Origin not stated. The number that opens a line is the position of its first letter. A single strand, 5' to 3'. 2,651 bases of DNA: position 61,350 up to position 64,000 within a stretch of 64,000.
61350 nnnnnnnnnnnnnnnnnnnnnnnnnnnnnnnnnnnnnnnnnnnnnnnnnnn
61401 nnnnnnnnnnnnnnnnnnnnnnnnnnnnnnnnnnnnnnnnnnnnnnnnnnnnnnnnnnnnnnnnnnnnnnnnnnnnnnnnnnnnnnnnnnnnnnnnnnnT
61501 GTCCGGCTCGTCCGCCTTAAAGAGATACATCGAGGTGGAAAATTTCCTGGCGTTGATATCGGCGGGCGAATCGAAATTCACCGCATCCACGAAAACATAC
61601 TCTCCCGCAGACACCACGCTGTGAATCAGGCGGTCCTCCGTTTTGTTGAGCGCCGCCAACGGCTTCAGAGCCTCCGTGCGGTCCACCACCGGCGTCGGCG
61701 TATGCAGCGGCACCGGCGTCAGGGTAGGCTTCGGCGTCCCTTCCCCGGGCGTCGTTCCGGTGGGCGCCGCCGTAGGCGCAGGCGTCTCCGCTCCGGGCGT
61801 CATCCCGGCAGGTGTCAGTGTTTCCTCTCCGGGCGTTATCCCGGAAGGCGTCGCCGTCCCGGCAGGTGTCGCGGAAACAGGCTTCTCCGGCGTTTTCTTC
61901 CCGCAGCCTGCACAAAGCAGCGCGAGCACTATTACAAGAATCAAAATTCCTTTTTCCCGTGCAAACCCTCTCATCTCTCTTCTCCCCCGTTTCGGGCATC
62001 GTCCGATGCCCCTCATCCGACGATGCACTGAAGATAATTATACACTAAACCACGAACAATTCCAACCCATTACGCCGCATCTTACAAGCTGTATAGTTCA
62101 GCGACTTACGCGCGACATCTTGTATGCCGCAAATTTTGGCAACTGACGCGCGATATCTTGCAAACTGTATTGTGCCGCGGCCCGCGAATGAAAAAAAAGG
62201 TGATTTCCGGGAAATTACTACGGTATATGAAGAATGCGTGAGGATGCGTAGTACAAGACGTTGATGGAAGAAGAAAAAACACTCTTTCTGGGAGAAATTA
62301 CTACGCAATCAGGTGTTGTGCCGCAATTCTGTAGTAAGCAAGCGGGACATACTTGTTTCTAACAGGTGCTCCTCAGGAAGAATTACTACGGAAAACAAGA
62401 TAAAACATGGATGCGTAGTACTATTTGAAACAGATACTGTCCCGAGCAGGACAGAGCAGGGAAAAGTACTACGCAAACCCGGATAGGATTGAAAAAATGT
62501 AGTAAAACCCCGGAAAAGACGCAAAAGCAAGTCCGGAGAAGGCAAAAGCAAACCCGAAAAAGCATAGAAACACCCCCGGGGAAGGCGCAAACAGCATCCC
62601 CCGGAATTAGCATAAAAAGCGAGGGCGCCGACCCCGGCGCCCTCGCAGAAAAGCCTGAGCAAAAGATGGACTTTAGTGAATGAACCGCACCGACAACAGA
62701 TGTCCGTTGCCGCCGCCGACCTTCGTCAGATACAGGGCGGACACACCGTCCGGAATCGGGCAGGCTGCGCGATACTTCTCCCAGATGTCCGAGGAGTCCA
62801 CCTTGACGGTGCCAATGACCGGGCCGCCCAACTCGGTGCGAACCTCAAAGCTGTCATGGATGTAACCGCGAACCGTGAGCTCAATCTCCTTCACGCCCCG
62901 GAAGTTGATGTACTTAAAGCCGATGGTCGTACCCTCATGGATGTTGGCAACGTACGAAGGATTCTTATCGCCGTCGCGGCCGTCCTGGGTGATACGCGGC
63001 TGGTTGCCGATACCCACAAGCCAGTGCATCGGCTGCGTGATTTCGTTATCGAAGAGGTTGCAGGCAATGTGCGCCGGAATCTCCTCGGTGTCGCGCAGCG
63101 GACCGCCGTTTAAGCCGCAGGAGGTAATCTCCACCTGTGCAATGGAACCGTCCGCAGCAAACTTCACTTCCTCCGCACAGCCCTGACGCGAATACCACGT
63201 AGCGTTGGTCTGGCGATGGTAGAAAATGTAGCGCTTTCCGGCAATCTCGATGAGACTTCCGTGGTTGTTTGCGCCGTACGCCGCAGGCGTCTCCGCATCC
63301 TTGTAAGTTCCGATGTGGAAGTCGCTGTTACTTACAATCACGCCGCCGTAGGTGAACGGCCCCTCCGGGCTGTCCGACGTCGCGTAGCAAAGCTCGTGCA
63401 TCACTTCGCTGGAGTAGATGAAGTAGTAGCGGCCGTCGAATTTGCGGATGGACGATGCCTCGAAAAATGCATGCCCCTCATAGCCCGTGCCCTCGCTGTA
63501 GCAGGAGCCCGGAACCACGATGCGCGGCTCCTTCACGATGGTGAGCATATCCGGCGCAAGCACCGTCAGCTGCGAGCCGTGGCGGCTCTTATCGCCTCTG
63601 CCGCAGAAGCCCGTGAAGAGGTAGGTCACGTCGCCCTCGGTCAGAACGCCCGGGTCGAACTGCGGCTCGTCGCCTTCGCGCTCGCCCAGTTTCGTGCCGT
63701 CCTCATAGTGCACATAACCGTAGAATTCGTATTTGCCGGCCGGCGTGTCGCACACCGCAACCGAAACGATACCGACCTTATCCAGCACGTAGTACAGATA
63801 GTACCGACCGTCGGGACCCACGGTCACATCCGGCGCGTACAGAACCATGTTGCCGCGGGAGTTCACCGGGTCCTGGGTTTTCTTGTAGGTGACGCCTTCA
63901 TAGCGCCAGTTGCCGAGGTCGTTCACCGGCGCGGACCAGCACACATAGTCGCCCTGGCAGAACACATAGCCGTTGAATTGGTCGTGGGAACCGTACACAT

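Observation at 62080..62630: Upstream region of the lipoprotein / Bce-like operon is built from three different tandem repeat families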

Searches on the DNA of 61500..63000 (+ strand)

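Call 5: search_rna_families(source=window, start=61500, end=63000, threshold=evalue, max_evalue=10, show_alignments=3)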
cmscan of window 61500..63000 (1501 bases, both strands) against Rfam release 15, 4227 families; matches with E-value up to 10: 6.
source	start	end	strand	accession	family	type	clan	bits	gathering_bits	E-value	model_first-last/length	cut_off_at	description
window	62608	62679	-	RF02892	SR6_antitoxin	Gene; antisense;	-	20.7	55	1.3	1-104/104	no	Bacillus SR6 antitoxin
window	62619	62646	-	RF02809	RsmW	Gene; sRNA;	CL00106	17.1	52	4.2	88-115/124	no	RsmW RNA family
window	62615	62645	+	RF02791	CcsR1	Gene; sRNA;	-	14.8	65.3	1.8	40-77/83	no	Conserved CCUCCUCCC motif stress-induced RNA 1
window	62710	62740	-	RF00284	SNORD74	Gene; snRNA; snoRNA; CD-box;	CL00069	14.2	41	9.3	1-80/80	no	Small nucleolar RNA SNORD74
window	62619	62646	+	RF01408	sraL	Gene; sRNA;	-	14.1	39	2.7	112-139/142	no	sraL Hfq binding RNA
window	62262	62311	+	RF01637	ceN47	Gene; snRNA; snoRNA; CD-box;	-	12.9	35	9.9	1-155/155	no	Nematode snoRNA ceN47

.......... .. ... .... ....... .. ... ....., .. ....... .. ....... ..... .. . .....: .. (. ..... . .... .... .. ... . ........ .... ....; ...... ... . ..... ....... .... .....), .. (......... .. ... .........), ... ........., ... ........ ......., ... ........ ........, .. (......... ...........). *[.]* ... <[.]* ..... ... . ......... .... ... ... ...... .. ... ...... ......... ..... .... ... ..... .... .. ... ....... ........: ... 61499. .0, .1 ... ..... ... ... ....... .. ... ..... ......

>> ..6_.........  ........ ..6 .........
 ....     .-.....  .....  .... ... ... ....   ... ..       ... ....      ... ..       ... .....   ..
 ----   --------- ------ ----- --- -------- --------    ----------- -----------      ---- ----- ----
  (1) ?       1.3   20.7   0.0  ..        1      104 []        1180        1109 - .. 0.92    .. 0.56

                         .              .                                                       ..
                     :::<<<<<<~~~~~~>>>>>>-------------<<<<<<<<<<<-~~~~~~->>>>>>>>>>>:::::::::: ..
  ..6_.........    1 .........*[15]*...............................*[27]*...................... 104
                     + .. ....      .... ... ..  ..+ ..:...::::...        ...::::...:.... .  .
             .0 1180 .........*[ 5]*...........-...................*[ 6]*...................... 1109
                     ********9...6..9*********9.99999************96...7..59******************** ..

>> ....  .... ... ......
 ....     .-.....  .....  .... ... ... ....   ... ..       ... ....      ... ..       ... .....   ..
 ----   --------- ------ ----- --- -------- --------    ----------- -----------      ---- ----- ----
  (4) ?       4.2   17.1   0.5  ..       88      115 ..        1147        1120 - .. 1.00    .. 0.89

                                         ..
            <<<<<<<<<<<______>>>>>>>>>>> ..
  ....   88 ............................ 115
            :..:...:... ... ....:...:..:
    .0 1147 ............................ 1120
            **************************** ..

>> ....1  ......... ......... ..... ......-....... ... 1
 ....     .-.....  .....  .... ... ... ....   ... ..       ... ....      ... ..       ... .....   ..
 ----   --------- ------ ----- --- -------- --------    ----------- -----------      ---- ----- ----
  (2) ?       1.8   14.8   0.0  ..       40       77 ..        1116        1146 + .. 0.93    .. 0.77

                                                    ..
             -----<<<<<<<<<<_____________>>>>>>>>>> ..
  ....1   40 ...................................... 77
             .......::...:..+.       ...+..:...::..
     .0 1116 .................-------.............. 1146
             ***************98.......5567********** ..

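Call 47: build_rna_model(alignment_id=A1, structure=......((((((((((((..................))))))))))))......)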
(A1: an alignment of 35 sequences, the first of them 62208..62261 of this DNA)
Model R1 built from alignment A1 (35 sequences, 54 columns); structure: as given.
model positions 54; base pairs 12; branch points 0; effective number of sequences 35; information 0.68 bits per position. Calibrated on 0.2 Mb of random sequence (short: E-values are rough).
structure used (alignment columns):
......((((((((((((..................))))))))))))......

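Call 48: search_with_rna_model(model_id=R1, sources=[window, L039, L040, L041, L042, L043, L044, L045, L046, L047, L048, L049, L050, L051, L052, L053, L054, L055, L056, L057, L058, L059, L060, L061, L062, L063, L064, L065, L066, L067, L068, L069, L070, L071, L072, L073, L074, L075, L076, L077, L078, L079, L080, L081, L082, L083, L084, L085, L086, L087, L088, L089, L090, L091, L092, L093, L094, L095, L096, L097, L098, L099, L100, L101, L102, L103, L104, L105, L106, L107, L108, L109, L110, L111, L112, L113, L114, L115, L116, L117, L118], max_evalue=1)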
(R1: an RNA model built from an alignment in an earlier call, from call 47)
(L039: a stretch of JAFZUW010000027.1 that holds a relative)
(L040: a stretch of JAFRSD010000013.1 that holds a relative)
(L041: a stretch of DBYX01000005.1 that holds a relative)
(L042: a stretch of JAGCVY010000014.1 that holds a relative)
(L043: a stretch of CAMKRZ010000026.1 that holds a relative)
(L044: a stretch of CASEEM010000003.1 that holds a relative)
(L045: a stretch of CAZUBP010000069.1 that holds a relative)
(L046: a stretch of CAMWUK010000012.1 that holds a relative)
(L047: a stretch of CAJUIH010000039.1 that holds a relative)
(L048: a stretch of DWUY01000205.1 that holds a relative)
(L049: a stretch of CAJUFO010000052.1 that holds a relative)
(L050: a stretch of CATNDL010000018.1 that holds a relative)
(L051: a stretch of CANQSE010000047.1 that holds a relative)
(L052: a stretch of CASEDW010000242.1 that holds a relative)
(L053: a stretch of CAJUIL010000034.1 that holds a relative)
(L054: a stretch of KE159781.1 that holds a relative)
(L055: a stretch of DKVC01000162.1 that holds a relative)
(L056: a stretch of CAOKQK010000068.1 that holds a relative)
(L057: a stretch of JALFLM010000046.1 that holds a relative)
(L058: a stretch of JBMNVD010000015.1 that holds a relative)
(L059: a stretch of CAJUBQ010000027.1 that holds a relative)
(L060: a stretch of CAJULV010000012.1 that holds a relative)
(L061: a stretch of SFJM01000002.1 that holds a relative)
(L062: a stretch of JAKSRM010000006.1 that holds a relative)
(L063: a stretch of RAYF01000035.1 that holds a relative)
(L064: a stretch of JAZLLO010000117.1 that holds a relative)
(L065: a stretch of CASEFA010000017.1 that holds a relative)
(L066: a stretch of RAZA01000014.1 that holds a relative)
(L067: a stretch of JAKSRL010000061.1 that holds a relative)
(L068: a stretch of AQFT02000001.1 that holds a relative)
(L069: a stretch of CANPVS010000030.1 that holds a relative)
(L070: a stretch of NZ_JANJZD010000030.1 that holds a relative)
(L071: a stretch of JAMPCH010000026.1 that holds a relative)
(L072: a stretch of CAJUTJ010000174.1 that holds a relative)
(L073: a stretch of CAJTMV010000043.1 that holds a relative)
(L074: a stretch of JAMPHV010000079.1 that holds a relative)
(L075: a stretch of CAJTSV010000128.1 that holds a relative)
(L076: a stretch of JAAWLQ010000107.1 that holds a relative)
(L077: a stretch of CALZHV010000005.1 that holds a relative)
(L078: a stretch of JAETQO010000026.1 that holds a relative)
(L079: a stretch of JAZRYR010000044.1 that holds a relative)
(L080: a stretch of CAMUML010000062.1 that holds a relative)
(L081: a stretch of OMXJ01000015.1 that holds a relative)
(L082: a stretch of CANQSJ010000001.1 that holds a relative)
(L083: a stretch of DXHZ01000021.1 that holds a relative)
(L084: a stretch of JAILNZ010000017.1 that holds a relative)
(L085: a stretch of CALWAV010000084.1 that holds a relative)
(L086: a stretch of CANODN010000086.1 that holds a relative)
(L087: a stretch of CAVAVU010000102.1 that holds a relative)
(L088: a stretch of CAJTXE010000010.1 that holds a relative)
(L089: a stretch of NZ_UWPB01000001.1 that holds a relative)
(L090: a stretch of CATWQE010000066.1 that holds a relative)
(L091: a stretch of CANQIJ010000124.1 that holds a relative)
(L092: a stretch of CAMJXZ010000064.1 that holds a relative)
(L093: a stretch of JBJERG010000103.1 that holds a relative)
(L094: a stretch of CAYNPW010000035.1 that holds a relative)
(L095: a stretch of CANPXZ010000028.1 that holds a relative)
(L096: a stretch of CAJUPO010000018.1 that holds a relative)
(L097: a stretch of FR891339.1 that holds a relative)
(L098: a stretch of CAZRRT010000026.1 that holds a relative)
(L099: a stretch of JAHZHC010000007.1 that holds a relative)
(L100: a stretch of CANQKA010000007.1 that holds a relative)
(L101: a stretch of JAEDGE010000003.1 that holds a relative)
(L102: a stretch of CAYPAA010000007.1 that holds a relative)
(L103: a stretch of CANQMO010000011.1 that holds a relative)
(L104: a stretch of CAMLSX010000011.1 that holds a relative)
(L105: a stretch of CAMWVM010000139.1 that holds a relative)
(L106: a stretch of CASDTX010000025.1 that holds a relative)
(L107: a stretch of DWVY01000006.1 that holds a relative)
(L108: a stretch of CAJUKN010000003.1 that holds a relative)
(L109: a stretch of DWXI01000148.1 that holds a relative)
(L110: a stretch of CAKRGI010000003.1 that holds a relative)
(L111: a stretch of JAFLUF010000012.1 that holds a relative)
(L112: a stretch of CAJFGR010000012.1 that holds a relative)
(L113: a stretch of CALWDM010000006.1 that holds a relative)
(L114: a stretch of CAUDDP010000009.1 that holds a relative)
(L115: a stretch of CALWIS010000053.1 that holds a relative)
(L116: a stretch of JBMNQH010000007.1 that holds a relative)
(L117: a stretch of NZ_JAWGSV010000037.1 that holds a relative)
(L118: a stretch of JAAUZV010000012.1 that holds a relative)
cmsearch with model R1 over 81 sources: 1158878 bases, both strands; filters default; matches with E-value up to 1: 8.
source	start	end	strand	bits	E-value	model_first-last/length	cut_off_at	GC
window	62291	62344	+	41.5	2.8e-07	1-54/54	no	0.46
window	62459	62512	+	40.5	5.5e-07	1-54/54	no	0.43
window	62208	62261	+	37.7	3e-06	1-54/54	no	0.44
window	62376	62428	+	28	0.0012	1-54/54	no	0.34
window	62459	62512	-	24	0.015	1-54/54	no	0.43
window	62298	62337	-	23.6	0.018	8-47/54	no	0.43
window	62208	62261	-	21.5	0.068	1-54/54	no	0.44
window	62376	62428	-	18.4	0.48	1-54/54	no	0.34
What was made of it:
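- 62215..62505 (.): Array of four bipartite palindromic units (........-N24/25-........) with period 83-85 bp. This is the core element. Covariance model R1 hits only here in 1.16 Mb (call 48).
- Copy number is low: one array in 64 kb and none in 1.1 Mb of other Clostridia loci (call 48).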

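Call 61: search_dna_similar(query=window:62060-62672:+, collection=plasmids, mode=distant, max_evalue=0.01, max_rows=10)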
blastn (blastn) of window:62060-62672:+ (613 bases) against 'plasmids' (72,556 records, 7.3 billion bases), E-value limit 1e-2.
No match.

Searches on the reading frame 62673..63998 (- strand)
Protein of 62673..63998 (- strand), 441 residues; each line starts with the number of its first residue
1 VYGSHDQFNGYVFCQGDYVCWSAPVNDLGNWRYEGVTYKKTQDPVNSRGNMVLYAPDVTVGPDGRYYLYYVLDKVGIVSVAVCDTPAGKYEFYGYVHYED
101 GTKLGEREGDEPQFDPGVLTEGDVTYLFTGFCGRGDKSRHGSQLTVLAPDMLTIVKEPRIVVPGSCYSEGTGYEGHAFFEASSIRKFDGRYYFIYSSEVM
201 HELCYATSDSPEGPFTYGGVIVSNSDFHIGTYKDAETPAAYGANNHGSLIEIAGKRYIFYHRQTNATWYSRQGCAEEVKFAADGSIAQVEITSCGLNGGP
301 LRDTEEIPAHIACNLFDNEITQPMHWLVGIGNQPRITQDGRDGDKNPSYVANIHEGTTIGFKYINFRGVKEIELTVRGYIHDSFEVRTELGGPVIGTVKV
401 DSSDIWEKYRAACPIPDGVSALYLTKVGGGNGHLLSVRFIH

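Call 11: search_protein_families(library=pfam, proteins=[window:62673-63998:-])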
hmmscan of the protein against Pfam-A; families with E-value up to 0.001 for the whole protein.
window:62673-63998:- (441 aa): 2 families
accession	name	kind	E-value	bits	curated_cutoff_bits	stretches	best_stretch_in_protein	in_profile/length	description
PF04616.20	Glyco_hydro_43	-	5.9e-23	82.1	32.2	1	26-285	41-287/288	Glycosyl hydrolases family 43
PF03422.21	CBM_6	-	3.3e-05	24.6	28.9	1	346-433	21-114/125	Carbohydrate binding module (family 6)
